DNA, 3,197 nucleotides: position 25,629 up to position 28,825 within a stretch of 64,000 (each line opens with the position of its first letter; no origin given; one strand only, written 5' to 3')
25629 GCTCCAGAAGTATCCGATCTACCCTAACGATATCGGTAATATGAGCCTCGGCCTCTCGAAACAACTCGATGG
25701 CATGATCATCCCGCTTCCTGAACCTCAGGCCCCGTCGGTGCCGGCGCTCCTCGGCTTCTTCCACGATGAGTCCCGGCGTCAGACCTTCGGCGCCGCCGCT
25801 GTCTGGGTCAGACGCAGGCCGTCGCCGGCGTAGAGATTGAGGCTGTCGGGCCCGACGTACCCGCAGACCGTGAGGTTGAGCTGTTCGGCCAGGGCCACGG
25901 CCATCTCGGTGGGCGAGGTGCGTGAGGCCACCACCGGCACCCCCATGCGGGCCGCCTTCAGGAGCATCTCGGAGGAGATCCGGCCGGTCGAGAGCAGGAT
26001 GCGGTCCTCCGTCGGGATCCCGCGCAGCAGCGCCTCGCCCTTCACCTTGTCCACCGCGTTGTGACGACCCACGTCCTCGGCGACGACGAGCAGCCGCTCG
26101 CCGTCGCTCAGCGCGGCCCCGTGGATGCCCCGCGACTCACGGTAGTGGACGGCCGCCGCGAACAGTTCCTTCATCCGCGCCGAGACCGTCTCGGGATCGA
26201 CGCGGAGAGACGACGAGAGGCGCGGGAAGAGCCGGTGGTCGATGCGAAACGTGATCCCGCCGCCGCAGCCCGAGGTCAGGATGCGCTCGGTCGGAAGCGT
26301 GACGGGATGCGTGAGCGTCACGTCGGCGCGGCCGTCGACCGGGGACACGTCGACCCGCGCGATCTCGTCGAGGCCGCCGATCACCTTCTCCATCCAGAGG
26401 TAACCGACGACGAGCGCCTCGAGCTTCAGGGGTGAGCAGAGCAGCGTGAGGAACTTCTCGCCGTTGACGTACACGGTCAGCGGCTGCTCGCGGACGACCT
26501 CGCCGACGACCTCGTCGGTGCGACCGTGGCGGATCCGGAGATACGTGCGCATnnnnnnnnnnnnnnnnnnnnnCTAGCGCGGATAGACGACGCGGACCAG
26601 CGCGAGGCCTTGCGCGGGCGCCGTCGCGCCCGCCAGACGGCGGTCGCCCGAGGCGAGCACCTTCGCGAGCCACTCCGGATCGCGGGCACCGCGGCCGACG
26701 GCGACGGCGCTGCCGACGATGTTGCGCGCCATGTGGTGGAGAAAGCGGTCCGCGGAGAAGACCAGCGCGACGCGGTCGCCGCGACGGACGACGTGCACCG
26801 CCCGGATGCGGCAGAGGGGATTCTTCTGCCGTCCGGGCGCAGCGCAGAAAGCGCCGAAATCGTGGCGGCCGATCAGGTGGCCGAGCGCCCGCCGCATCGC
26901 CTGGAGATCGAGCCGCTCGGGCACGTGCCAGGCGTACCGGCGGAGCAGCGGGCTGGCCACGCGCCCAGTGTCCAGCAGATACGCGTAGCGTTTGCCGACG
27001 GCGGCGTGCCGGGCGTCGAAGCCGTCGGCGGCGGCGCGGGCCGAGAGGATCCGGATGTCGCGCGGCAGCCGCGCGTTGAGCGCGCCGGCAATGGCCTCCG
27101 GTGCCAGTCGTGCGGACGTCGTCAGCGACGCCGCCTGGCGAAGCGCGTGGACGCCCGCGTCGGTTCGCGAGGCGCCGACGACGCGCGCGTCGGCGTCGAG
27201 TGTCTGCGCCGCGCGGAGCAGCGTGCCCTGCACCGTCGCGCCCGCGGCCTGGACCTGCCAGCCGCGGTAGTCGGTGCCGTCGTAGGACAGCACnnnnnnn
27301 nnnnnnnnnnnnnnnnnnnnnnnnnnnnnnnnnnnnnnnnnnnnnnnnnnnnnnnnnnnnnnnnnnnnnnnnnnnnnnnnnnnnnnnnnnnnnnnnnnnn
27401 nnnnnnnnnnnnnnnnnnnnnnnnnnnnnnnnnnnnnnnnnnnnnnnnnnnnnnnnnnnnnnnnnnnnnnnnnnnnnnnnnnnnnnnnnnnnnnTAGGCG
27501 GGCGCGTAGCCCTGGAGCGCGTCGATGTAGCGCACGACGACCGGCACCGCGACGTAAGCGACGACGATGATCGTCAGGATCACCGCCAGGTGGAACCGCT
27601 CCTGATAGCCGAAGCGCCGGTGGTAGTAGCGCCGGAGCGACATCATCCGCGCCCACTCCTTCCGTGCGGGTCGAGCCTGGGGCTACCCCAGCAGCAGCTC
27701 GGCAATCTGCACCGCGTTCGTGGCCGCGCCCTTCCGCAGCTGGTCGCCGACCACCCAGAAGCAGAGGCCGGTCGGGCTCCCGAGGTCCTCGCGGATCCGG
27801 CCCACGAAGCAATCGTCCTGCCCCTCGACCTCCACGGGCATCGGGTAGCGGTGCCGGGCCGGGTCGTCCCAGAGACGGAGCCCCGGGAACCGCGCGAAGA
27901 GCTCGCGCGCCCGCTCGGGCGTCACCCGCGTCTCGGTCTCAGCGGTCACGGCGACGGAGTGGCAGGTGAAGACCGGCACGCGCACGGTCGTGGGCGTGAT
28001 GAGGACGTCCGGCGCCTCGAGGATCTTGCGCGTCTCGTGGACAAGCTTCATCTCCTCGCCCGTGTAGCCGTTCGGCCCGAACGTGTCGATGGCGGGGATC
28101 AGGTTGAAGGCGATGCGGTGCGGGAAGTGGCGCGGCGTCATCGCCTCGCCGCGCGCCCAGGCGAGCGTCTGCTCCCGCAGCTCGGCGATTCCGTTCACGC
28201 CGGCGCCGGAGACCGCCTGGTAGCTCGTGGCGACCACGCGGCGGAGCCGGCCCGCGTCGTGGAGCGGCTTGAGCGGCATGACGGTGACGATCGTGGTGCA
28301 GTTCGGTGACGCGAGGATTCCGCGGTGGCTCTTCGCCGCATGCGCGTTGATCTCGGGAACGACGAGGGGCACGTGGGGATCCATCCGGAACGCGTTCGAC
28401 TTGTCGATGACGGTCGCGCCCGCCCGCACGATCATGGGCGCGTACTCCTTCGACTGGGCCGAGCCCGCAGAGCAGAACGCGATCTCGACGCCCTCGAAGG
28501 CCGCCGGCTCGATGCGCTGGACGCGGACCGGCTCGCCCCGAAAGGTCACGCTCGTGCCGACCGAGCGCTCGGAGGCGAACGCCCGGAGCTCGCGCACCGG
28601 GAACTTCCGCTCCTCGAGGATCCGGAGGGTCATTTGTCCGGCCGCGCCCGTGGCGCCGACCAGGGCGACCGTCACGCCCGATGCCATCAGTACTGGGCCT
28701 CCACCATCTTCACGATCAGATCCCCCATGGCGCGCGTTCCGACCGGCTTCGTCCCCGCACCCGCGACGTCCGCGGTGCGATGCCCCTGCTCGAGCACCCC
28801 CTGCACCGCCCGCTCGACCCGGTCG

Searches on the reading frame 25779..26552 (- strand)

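Call 15: search_protein_families(library=pfam, proteins=[window:25779-26552:-], max_evalue=0.00001)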
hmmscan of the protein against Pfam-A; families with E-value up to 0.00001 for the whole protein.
window:25779-26552:- (257 aa): 1 family
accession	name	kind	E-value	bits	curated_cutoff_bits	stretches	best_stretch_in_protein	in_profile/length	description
PF02634.21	FdhD-NarQ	-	4.3e-67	226.7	27.2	1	20-243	1-232/237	FdhD/NarQ family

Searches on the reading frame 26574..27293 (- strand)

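Call 15: search_protein_families(library=pfam, proteins=[window:26574-27293:-], max_evalue=0.00001)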
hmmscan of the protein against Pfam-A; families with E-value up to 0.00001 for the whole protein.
window:26574-27293:- (239 aa): 1 family
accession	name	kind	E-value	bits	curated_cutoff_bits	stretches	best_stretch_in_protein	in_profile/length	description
PF01416.25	PseudoU_synth_1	-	1.8e-37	128.6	23.3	2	138-238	3-108/108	tRNA pseudouridine synthase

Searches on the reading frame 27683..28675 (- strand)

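Call 15: search_protein_families(library=pfam, proteins=[window:27683-28675:-], max_evalue=0.00001)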
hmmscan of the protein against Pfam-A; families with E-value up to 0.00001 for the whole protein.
window:27683-28675:- (330 aa): 2 families
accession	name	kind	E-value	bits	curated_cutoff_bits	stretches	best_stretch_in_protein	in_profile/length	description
PF02774.23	Semialdhyde_dhC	-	1.7e-53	182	26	1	135-315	1-184/184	Semialdehyde dehydrogenase, dimerisation domain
PF01118.30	Semialdhyde_dh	-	8e-32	110.6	26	1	2-116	1-120/121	Semialdehyde dehydrogenase, NAD binding domain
